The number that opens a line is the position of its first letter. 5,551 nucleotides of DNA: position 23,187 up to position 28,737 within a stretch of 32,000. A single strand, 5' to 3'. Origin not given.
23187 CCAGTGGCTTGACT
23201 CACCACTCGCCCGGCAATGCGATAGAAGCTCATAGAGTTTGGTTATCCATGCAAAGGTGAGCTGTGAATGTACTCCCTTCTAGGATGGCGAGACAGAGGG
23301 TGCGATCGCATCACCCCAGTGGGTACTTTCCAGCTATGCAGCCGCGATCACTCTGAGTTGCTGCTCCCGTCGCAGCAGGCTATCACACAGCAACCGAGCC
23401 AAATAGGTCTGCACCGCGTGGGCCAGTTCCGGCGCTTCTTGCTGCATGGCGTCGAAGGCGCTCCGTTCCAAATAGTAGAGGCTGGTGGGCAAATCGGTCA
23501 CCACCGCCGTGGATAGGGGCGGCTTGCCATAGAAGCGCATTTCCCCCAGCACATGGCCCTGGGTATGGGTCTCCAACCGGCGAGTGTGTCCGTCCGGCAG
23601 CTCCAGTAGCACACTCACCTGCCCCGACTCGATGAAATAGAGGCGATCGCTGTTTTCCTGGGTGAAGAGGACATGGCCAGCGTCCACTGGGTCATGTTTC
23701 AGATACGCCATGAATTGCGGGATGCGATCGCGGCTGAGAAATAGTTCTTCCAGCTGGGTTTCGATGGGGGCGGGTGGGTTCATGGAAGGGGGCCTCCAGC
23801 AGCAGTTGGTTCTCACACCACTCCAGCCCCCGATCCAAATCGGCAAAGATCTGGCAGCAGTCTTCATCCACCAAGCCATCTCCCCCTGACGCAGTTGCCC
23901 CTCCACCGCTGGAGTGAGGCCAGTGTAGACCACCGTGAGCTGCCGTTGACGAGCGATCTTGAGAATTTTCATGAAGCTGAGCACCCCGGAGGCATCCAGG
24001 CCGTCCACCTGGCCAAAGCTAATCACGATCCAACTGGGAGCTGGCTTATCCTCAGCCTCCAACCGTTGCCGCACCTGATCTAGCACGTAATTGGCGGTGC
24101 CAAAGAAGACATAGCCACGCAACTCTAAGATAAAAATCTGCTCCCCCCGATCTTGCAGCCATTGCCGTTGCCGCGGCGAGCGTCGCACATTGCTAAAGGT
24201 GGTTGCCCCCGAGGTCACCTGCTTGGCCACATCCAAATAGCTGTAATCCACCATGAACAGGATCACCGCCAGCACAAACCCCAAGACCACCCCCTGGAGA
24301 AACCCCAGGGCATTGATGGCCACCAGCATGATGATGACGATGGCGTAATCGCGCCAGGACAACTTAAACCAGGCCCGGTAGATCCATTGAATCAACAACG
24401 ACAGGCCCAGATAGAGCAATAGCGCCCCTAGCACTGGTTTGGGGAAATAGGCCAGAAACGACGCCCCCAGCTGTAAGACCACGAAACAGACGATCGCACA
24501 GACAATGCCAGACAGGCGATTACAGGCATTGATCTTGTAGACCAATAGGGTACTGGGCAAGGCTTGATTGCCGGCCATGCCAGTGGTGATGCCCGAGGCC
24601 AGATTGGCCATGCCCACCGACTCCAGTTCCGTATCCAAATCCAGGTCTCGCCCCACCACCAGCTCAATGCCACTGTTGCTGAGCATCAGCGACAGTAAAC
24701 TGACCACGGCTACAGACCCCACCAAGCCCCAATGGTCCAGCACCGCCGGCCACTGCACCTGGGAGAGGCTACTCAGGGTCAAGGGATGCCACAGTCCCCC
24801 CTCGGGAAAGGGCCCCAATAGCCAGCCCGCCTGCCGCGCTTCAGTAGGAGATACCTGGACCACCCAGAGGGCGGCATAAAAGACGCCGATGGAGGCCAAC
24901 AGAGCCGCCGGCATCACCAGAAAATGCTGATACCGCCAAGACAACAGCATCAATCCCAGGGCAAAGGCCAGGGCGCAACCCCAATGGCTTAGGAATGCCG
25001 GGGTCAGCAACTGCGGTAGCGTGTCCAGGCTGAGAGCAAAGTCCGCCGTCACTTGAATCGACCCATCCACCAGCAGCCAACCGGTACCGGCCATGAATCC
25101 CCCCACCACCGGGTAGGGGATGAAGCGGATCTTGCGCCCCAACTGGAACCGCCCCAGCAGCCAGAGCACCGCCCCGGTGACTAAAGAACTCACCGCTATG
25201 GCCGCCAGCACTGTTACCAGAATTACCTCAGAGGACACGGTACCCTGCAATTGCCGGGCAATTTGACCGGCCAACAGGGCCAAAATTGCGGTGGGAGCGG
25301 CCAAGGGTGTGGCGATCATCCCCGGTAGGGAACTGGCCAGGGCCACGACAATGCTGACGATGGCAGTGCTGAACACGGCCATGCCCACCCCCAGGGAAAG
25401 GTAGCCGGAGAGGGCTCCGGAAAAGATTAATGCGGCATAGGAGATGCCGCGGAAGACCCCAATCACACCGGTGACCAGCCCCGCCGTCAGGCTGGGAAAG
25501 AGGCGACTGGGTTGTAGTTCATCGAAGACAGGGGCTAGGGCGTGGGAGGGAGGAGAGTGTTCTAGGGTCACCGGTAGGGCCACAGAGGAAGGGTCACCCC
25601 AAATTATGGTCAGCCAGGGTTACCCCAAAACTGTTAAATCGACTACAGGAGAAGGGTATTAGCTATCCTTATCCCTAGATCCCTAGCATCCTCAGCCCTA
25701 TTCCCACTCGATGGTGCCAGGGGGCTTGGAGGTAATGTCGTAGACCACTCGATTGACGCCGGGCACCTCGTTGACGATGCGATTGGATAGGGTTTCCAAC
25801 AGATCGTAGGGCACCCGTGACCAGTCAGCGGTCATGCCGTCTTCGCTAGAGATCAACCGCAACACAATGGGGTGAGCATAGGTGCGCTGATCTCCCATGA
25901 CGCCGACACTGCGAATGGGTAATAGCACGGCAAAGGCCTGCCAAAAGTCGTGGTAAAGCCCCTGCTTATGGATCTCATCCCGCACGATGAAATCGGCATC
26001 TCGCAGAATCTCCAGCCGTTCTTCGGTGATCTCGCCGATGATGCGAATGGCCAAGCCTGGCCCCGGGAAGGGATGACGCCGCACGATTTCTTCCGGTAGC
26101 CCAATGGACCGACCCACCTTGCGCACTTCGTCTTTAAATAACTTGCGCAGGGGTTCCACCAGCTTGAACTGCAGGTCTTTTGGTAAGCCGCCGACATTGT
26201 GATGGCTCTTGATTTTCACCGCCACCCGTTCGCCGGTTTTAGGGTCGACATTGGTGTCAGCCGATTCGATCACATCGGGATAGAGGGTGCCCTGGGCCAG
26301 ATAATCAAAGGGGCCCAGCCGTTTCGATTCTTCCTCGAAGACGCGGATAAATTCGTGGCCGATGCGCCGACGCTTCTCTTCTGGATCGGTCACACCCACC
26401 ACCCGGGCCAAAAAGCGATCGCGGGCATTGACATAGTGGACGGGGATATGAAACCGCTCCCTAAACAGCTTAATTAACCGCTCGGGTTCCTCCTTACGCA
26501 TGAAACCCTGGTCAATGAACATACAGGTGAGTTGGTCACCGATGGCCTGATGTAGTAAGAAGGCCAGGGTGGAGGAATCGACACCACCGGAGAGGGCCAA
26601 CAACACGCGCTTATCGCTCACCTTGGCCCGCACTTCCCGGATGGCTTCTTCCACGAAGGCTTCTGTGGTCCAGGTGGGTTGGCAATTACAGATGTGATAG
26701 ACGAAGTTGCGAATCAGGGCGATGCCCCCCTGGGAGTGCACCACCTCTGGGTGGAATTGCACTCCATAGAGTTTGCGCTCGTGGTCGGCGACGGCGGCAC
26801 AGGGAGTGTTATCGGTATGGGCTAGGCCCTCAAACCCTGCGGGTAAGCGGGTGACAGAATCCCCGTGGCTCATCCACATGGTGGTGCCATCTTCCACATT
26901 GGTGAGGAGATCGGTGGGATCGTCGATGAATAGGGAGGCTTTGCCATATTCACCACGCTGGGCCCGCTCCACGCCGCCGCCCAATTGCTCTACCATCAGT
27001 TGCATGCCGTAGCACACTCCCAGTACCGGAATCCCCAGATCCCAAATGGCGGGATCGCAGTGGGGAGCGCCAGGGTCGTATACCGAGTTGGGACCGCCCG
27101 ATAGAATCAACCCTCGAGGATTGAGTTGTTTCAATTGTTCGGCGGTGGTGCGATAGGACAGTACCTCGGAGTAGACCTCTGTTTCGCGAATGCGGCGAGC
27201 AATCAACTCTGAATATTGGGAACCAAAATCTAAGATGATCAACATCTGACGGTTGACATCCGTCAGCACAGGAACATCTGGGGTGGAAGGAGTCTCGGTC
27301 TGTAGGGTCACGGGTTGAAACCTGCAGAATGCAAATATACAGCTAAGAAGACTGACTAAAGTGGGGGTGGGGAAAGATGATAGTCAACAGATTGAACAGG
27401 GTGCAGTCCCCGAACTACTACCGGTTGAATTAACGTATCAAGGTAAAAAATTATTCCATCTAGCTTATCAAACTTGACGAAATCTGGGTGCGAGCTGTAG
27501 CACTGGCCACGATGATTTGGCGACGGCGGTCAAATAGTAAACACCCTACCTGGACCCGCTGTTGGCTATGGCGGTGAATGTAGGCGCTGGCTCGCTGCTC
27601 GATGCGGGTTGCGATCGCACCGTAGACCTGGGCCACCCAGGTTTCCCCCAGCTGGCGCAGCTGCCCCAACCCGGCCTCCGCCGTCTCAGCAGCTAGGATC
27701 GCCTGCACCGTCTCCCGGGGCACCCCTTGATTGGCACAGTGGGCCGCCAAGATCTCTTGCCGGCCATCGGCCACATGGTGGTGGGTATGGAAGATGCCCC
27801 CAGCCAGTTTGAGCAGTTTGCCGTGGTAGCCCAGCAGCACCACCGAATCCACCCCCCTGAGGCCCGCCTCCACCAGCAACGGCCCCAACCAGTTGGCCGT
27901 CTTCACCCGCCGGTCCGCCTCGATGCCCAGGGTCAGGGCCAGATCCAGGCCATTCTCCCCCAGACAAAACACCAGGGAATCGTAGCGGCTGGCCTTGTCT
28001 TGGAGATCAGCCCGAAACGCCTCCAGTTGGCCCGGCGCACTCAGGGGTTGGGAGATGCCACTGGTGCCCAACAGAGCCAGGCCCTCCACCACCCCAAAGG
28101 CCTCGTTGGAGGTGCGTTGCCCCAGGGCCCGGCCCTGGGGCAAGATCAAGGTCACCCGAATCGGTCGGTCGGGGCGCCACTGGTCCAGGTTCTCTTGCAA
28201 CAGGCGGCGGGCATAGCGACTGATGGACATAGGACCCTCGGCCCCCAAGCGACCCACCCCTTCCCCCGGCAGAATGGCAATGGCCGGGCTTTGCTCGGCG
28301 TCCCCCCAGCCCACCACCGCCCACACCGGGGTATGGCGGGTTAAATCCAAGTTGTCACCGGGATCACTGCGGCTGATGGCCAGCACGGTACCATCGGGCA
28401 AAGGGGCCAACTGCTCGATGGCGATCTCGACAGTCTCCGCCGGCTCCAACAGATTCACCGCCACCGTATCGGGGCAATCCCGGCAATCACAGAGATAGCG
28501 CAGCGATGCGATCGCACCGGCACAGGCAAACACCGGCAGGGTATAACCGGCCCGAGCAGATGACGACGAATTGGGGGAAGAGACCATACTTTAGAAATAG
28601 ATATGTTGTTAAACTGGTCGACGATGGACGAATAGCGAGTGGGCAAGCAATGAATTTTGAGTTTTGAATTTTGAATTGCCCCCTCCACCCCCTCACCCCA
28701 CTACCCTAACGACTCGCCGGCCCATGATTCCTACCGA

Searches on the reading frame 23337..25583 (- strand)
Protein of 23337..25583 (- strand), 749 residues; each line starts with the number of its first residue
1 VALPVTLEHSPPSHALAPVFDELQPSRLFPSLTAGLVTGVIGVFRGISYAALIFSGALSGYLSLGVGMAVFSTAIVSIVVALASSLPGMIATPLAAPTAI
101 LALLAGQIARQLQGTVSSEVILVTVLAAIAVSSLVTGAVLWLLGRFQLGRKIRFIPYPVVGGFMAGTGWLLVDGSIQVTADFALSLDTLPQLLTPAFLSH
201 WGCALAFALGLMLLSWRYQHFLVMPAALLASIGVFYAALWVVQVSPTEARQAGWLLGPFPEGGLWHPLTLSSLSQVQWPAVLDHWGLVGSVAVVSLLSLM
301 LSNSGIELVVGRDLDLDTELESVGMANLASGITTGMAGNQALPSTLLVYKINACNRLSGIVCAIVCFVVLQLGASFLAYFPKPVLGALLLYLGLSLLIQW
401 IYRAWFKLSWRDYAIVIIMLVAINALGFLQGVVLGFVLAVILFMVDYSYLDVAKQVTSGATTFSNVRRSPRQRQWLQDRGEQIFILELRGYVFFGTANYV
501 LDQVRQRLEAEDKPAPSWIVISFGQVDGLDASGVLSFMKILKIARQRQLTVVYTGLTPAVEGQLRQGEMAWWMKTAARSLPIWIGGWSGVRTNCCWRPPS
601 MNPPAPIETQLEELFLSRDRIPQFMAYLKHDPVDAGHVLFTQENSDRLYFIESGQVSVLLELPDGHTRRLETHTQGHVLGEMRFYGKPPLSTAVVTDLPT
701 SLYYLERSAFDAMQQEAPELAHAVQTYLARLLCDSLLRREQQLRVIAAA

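Call 8: search_protein_families(library=pfam, proteins=[window:23337-25583:-], max_evalue=0.001)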
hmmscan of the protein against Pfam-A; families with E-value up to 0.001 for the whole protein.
window:23337-25583:- (749 aa): 4 families
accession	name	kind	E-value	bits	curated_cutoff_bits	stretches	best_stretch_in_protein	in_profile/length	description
PF00916.26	Sulfate_transp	-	2.7e-27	96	23.2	1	32-418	5-379/380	Sulfate permease family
PF00027.35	cNMP_binding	-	3.4e-12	46.6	27.5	1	633-715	4-87/89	Cyclic nucleotide-binding domain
PF01740.26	STAS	-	3.3e-10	40.1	22.6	1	481-573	8-97/106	STAS domain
PF13466.11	STAS_2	-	4e-05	24.1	29.2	1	502-567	13-77/80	STAS domain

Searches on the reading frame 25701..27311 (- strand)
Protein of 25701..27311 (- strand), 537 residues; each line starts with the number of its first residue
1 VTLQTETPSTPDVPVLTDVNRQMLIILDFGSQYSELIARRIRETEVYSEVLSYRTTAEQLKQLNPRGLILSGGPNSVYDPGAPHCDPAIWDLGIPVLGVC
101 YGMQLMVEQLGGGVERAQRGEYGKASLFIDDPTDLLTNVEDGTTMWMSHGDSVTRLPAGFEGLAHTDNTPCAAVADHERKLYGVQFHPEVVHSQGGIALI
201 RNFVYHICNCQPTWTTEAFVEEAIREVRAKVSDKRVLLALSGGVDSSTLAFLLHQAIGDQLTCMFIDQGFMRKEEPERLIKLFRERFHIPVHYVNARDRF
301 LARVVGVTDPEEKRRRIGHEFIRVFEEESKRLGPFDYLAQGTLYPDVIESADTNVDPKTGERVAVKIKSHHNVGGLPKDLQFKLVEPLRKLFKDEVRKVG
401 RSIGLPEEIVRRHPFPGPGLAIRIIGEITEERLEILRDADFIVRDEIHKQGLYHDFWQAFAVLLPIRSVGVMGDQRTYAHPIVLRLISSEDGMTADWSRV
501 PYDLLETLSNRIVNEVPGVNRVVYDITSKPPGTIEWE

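Call 8: search_protein_families(library=pfam, proteins=[window:25701-27311:-], max_evalue=0.001)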
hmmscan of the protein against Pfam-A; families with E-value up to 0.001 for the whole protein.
window:25701-27311:- (537 aa): 6 families
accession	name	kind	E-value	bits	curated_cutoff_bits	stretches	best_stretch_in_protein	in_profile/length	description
PF00117.34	GATase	-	3.6e-46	157.7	22.8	1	26-206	2-189/190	Glutamine amidotransferase class-I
PF00958.27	GMP_synt_C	-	7.5e-45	151.4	27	1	445-536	1-92/92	GMP synthase C terminal domain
PF02540.23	NAD_synthase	-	1e-08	35.1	21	1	222-294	7-79/242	NAD synthase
PF07722.19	Peptidase_C26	-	2.7e-07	31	20.5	1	90-189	102-219/219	Peptidase C26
PF00733.27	Asn_synthase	-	0.00021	21.5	21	1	229-266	13-50/354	Asparagine synthase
PF03054.22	tRNA_Me_trans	-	0.00023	21.4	20.6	0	234-269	1-35/202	tRNA methyl transferase HUP domain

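Call 34: find_related_loci(query=window:25701-27311:-, collection=genome_contigs, flank=10000)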
Query window:25701-27311:- (537 aa) in genome_contigs; peptide patterns used: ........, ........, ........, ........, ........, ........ (x = any residue, [..] = any of these).
600 stretches matched a pattern (row limit reached: there are more); 589 encode a relative of the query (tblastn E <= 1e-3); the best 80 are kept; 80 distinct loci.
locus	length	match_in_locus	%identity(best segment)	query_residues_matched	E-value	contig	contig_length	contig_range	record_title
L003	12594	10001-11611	89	1-537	0e+0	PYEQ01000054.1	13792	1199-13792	Filamentous cyanobacterium CCP5 NODE_245_length_13792_cov_3.46445_ID_84802, whole genome shotgun sequence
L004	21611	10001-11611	89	1-537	0e+0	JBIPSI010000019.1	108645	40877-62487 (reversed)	MAG: Spirulina sp. isolate Cam_3-MAG04 sequence19, whole genome shotgun sequence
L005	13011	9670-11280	89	1-537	0e+0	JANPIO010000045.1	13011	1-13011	MAG: Phormidium sp. VAR_61_metabat_6 VAR_61_k141_1548726, whole genome shotgun sequence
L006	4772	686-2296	90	1-537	0e+0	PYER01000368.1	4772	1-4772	Filamentous cyanobacterium CCT1 NODE_557_length_4772_cov_6.66347_ID_104570, whole genome shotgun sequence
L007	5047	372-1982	89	1-537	0e+0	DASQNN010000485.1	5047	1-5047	MAG TPA_asm: Nodosilinea sp. isolate SMAG_U10777 k141_519773, whole genome shotgun sequence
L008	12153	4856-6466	89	1-537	0e+0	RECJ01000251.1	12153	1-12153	MAG: Leptolyngbya sp. DLM2.Bin27 NODE_7839_length_12153_cov_21.8703, whole genome shotgun sequence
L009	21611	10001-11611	87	1-537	0e+0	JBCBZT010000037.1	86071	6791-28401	MAG: Cyanobacteria bacterium P01_A01_bin.123 k141_1323968_length_86071_cov_36.9856, whole genome shotgun sequence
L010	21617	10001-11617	86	1-537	0e+0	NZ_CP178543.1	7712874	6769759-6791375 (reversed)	Capilliphycus salinus ALCB114379 voucher ALCB 114379 chromosome, complete genome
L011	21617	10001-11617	87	1-537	0e+0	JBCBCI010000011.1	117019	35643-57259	MAG: Cyanobacteria bacterium J06592_8 NODE_11_length_117019_cov_14.852269, whole genome shotgun sequence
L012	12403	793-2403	86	1-537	0e+0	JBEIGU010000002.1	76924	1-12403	MAG: Leptolyngbya sp. isolate Sample-102-S76-bin-167 Sample_102_S76-bin_167-k141_309870, whole genome shotgun sequence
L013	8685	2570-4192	86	1-537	0e+0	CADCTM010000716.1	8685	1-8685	uncultured Coleofasciculus sp. isolate AVDCRST_MAG92 genome assembly, contig: NODE509, whole genome shotgun sequence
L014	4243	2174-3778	86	1-537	0e+0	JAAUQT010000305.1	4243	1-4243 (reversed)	MAG: Cyanobacteria bacterium RM1_2_2 NODE_5958_length_4243_cov_4.852041, whole genome shotgun sequence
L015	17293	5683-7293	85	1-537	0e+0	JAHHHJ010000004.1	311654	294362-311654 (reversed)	MAG: Kastovskya adunca ATA6-11-RM4 scaffold_27_c1, whole genome shotgun sequence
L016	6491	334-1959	85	1-537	0e+0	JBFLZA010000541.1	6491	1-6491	MAG: Cyanobacteriota bacterium isolate MAG099 MAG099_541, whole genome shotgun sequence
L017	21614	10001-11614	86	1-537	0e+0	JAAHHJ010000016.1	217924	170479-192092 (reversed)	MAG: Symploca sp. SIO3C6 3C6_NODE_16, whole genome shotgun sequence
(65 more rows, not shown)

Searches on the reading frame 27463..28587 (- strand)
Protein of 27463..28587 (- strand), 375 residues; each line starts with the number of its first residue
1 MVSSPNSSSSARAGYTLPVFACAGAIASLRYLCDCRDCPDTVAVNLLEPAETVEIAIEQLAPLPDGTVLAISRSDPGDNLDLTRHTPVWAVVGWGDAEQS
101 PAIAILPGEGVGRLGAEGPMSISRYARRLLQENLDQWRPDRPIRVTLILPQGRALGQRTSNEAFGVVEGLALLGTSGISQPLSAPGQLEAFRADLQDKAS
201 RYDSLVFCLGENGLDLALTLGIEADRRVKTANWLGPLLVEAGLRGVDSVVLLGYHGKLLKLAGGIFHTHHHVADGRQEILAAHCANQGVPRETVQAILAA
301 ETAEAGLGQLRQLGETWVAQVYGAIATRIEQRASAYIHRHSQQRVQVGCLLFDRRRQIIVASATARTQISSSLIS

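Call 8: search_protein_families(library=pfam, proteins=[window:27463-28587:-], max_evalue=0.001)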
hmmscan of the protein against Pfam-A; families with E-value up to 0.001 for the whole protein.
window:27463-28587:- (375 aa): 1 family
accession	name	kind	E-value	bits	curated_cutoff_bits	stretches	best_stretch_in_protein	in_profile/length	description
PF01888.22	CbiD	-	2.3e-60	204.4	25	1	12-264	2-254/254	CbiD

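Call 20: find_encoding_contigs(protein=window:27463-28587:-, flank=10000, max_places=4)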
Protein window:27463-28587:- (375 aa): no gene with exactly this product is on record in the collection.
